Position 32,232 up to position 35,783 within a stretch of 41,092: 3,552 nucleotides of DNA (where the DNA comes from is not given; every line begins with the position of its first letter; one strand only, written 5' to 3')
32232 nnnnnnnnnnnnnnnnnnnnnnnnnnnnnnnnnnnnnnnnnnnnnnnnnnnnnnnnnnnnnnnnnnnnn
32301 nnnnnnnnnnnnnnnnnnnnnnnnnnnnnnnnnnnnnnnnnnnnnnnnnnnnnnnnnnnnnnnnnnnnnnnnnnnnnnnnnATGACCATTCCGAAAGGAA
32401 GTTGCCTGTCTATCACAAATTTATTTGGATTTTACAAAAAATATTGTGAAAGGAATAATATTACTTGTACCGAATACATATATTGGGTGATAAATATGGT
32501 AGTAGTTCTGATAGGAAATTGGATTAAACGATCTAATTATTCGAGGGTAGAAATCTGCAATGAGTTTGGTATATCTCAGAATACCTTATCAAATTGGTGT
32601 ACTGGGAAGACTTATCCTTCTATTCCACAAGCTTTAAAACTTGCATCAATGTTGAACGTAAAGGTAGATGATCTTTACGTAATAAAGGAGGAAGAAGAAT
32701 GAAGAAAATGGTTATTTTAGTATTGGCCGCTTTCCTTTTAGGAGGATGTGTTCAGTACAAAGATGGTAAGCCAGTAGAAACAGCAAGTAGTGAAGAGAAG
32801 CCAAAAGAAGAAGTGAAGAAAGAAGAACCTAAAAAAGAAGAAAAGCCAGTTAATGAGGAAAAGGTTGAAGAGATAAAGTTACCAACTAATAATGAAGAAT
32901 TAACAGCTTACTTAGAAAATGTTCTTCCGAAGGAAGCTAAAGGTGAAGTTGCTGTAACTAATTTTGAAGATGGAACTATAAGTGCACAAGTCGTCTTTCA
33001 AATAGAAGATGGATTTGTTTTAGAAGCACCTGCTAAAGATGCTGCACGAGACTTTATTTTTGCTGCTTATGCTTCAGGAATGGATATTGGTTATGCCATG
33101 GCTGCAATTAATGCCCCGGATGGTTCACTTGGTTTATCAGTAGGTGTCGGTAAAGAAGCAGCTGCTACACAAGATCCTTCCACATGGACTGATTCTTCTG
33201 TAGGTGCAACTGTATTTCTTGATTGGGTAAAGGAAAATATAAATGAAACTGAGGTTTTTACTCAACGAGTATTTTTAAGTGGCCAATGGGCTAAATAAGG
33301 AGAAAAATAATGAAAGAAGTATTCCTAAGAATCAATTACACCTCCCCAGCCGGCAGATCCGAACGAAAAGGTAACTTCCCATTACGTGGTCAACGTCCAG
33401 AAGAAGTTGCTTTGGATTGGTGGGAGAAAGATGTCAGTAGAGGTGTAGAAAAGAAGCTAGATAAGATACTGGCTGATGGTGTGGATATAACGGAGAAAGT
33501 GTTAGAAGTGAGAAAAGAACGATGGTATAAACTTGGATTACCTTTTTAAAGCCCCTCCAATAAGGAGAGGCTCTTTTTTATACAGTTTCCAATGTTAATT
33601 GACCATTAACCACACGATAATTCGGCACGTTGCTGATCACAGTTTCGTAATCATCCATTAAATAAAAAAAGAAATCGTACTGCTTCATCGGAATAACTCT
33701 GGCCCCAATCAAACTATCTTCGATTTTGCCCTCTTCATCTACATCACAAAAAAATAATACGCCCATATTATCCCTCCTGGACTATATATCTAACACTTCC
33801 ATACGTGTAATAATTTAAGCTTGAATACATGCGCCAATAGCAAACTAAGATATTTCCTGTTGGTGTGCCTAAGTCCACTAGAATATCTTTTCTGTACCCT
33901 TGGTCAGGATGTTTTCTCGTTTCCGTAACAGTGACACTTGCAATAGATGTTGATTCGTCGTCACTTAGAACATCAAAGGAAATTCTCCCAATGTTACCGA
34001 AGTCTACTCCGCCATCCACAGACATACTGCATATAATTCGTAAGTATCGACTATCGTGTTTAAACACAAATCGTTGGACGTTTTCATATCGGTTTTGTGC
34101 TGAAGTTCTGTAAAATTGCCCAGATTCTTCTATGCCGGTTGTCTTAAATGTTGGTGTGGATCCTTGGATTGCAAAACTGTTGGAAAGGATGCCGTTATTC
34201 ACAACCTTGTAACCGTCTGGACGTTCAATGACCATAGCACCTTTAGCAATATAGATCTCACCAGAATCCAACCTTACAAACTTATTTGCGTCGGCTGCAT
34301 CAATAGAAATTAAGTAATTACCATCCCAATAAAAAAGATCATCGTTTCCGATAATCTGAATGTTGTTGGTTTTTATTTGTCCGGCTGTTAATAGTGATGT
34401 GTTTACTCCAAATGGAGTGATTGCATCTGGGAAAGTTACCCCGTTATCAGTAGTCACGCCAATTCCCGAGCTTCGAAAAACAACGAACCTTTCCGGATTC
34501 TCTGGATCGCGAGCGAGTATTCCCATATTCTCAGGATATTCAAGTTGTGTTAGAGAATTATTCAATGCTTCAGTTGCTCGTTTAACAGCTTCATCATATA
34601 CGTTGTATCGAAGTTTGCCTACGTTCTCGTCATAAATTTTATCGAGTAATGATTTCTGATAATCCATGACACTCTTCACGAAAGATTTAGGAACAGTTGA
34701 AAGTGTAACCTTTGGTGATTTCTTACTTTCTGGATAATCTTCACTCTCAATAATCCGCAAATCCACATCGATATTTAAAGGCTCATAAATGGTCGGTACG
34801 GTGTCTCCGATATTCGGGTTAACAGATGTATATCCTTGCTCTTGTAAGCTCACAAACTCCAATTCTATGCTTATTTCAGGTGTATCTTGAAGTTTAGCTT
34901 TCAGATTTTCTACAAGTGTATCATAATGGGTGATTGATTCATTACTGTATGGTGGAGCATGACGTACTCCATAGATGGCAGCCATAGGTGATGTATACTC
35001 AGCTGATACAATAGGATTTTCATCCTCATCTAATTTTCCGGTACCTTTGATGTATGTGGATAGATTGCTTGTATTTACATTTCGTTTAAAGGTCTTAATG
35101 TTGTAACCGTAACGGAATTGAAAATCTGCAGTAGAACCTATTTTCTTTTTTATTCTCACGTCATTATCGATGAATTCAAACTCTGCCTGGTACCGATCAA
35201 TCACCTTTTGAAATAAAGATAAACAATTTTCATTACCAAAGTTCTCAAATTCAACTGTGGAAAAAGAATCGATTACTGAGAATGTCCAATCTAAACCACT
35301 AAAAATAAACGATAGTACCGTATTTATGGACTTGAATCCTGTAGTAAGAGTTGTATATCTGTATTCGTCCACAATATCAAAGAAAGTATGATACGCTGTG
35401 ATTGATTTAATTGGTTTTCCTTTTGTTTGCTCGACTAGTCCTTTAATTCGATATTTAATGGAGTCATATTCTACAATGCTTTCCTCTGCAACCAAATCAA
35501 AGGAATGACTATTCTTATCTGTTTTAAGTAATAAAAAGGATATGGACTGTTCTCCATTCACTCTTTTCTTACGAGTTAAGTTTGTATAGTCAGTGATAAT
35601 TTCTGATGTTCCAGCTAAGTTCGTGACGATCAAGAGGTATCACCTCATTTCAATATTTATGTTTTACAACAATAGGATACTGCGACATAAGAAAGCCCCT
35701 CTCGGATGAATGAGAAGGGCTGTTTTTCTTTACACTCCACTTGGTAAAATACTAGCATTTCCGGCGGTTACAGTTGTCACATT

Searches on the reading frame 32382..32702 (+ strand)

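Call 104: search_protein_families(library=pfam, proteins=[window:32382-32702:+], max_evalue=0.001)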
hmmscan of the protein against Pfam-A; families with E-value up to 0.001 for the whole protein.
window:32382-32702:+ (106 aa): 4 families
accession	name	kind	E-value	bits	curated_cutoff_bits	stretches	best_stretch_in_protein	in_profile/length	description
PF01381.28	HTH_3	-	3.8e-09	36.9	23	1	49-98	6-55/55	Helix-turn-helix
PF07022.19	Phage_CI_repr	-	1.9e-06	28.5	22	1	54-103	14-62/65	Bacteriophage CI repressor helix-turn-helix domain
PF13443.12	HTH_26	-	2.8e-06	27.9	22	1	52-102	10-61/63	Cro/C1-type HTH DNA-binding domain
PF13560.12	HTH_31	-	0.00011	22.9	27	1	50-97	12-60/64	Helix-turn-helix domain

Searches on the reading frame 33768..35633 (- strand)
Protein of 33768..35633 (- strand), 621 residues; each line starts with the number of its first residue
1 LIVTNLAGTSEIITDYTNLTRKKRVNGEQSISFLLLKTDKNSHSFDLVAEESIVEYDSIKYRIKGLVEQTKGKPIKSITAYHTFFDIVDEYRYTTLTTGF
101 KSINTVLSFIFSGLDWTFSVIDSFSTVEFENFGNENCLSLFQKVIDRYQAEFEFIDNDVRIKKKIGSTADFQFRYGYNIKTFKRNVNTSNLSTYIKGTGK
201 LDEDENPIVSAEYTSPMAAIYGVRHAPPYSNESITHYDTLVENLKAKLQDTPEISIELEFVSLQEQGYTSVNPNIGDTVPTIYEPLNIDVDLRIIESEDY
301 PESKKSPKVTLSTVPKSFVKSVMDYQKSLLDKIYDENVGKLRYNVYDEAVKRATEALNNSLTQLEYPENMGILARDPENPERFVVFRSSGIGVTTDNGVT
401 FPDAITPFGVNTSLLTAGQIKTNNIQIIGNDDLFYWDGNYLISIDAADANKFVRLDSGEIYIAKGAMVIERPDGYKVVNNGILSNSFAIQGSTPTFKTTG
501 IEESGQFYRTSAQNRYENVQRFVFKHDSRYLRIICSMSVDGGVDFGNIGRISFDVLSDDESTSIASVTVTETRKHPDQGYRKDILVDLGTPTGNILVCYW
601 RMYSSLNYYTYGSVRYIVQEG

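Call 104: search_protein_families(library=pfam, proteins=[window:33768-35633:-], max_evalue=0.001)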
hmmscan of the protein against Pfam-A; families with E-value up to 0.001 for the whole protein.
window:33768-35633:- (621 aa): 2 families
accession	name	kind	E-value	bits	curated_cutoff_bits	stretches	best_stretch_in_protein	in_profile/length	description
PF06605.17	Prophage_tail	-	1.3e-51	176.1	31.3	1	84-321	1-246/250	Prophage endopeptidase tail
PF18994.6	Prophage_tailD1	-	5.5e-17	62.2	23.6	1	7-82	8-84/84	Prophage endopeptidase tail N-terminal domain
